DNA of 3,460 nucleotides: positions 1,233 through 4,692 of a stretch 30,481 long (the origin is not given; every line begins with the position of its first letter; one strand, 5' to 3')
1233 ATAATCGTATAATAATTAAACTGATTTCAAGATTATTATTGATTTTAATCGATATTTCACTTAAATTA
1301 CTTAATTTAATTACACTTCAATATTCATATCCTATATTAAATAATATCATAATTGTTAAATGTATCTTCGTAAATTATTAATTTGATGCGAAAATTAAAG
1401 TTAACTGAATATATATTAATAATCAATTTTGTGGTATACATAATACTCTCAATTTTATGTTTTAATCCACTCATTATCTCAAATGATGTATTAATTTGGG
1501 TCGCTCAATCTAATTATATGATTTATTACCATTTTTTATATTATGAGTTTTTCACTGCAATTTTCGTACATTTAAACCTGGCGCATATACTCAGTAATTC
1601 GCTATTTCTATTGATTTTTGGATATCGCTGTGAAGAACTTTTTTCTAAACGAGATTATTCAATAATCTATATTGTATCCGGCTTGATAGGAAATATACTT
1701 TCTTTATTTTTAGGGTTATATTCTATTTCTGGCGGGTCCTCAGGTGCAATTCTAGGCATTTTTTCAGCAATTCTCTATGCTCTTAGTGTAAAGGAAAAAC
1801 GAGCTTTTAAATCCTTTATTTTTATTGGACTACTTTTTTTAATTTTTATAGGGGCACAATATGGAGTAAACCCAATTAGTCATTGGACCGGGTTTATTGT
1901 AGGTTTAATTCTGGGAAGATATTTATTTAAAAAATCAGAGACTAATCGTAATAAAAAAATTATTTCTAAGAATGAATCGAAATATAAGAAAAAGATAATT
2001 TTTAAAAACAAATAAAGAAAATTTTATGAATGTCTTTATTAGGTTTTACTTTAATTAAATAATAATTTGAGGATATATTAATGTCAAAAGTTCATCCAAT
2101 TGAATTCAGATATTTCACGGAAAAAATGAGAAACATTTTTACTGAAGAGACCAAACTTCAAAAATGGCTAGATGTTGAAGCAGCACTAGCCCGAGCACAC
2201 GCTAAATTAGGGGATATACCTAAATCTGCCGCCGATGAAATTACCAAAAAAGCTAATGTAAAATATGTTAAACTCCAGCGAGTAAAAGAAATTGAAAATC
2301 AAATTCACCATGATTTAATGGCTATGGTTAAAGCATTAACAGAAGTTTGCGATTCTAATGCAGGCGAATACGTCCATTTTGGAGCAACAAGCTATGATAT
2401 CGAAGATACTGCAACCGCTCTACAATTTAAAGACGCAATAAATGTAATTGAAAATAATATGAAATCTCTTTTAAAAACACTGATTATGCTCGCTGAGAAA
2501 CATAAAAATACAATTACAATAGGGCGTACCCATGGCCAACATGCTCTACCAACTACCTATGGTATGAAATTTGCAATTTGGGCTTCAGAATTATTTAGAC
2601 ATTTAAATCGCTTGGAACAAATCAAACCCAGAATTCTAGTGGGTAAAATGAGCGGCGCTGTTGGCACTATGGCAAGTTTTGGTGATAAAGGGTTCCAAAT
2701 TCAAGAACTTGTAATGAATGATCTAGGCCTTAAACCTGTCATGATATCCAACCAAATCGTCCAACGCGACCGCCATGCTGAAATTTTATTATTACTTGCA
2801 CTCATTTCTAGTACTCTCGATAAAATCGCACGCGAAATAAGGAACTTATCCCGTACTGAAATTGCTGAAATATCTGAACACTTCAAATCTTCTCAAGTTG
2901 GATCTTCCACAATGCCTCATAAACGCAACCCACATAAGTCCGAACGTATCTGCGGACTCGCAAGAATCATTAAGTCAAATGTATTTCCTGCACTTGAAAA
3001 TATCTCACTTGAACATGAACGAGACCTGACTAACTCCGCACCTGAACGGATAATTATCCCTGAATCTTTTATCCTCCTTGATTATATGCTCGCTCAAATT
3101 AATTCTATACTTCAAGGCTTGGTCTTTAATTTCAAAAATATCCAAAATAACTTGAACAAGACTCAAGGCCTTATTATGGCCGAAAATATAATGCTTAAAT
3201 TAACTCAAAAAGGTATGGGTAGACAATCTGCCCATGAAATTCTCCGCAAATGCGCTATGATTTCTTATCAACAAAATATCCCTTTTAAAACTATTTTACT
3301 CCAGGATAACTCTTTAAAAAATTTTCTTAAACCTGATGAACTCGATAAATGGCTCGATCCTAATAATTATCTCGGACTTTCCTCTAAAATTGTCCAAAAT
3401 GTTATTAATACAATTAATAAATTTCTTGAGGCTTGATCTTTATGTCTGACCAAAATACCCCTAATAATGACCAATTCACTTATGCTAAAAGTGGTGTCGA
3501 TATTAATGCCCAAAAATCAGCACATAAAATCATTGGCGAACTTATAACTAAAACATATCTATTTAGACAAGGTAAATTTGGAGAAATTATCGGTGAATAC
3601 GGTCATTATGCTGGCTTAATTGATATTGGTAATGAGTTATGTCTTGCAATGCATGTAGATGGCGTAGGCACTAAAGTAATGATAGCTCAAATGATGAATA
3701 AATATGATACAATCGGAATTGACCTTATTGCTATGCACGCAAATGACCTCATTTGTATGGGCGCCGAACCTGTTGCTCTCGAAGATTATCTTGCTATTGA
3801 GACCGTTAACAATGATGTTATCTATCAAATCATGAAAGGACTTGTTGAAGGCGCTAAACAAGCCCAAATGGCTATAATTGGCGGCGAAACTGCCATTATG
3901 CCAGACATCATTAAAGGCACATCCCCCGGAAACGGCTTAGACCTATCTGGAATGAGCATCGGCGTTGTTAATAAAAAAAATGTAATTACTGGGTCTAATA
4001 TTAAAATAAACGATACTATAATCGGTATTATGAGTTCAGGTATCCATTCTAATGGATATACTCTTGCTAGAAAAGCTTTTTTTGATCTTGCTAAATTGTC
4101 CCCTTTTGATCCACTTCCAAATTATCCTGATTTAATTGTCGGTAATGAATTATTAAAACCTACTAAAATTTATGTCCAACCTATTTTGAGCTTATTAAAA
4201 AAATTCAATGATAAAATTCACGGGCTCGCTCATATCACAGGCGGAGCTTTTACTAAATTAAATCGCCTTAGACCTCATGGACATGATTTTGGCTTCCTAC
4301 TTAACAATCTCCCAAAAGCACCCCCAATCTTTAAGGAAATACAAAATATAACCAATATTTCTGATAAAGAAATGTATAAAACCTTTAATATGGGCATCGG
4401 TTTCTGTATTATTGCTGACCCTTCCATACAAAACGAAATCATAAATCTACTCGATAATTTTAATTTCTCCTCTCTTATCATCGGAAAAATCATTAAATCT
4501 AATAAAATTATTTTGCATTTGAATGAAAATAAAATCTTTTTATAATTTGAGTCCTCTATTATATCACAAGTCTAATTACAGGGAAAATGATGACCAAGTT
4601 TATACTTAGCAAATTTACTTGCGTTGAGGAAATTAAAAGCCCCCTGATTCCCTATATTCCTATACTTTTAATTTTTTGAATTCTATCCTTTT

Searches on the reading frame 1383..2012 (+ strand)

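Call 46: search_protein_families(library=pfam, proteins=[window:1383-2012:+], max_evalue=0.001)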
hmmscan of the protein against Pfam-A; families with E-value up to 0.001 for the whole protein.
window:1383-2012:+ (210 aa): 2 families
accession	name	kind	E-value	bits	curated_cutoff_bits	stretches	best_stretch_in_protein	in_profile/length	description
PF01694.28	Rhomboid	-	2.3e-22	80.2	22.6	1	53-183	4-142/143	Rhomboid domain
PF08551.15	DUF1751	-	0.00072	20.5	22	1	53-110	8-65/99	Eukaryotic integral membrane protein (DUF1751)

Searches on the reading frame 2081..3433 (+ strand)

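Call 46: search_protein_families(library=pfam, proteins=[window:2081-3433:+], max_evalue=0.001)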
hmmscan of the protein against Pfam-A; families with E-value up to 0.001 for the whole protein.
window:2081-3433:+ (451 aa): 3 families
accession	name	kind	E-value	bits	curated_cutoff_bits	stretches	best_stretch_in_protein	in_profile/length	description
PF00206.25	Lyase_1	-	7.5e-57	193.5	27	1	13-295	7-308/312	Lyase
PF10397.14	ADSL_C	-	4.6e-22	78.6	32.7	1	363-441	1-79/79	Adenylosuccinate lyase C-terminus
PF08328.16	ASL_C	-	0.00036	21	35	0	312-395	3-82/115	Adenylosuccinate lyase C-terminal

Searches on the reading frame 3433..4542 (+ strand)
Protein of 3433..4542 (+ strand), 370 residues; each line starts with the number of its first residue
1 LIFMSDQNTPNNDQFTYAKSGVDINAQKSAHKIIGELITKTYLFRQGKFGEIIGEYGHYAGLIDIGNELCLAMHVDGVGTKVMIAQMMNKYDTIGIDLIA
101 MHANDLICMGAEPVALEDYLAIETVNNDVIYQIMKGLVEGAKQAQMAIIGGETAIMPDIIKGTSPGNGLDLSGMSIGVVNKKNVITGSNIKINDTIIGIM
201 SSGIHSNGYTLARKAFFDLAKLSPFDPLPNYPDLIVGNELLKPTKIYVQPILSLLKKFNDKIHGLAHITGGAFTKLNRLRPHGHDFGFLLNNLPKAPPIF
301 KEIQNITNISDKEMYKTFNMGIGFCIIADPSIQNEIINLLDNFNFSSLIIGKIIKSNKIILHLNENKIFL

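Call 46: search_protein_families(library=pfam, proteins=[window:3433-4542:+], max_evalue=0.001)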
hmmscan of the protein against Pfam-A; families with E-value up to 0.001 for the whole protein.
window:3433-4542:+ (370 aa): 2 families
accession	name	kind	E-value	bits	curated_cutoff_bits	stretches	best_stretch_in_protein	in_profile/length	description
PF00586.29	AIRS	-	1.6e-22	80.5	24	1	58-179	2-112/112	AIR synthase related protein, N-terminal domain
PF02769.27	AIRS_C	-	5.7e-20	72.5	23.1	1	193-362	3-154/156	AIR synthase related protein, C-terminal domain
